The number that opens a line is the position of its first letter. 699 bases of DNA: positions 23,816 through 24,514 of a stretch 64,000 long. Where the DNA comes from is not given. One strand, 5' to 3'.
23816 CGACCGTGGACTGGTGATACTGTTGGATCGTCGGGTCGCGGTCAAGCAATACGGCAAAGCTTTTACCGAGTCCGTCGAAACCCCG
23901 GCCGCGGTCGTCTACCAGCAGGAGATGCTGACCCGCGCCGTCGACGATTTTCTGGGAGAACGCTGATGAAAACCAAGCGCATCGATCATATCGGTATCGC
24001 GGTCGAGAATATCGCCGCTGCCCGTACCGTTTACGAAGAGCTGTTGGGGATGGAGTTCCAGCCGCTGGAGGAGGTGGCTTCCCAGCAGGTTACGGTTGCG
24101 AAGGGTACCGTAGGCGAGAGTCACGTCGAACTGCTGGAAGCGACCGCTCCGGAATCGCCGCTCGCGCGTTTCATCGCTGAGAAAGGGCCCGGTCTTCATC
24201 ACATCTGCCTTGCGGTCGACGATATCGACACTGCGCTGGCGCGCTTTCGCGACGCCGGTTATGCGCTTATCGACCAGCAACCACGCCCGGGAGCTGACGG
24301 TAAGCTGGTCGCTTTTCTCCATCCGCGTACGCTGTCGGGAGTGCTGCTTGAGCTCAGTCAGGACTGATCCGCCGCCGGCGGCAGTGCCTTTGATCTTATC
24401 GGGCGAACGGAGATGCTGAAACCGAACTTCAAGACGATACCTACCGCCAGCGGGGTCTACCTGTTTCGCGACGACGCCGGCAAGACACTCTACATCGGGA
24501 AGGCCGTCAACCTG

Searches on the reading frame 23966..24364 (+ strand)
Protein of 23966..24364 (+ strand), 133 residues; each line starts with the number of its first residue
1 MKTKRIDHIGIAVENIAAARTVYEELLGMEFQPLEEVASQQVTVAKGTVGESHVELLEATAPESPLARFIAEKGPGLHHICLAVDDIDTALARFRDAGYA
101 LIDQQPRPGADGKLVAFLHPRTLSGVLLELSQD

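Call 92: search_protein_families(library=pfam, max_evalue=0.001, proteins=[window:23966-24364:+])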
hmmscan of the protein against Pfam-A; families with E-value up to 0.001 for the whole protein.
window:23966-24364:+ (133 aa): 4 families
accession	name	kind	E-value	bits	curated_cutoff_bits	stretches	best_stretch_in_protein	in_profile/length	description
PF13669.12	Glyoxalase_4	-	9.1e-26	90.7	27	1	7-117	1-109/109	Glyoxalase/Bleomycin resistance protein/Dioxygenase superfamily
PF00903.31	Glyoxalase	-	6.2e-18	65.8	20.6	1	5-130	1-121/121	Glyoxalase/Bleomycin resistance protein/Dioxygenase superfamily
PF13468.12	Glyoxalase_3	-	4.3e-12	46.9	25.1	1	6-117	1-115/176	Glyoxalase-like domain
PF18029.7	Glyoxalase_6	-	0.00017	22.7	23.6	1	11-110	4-92/106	Glyoxalase-like domain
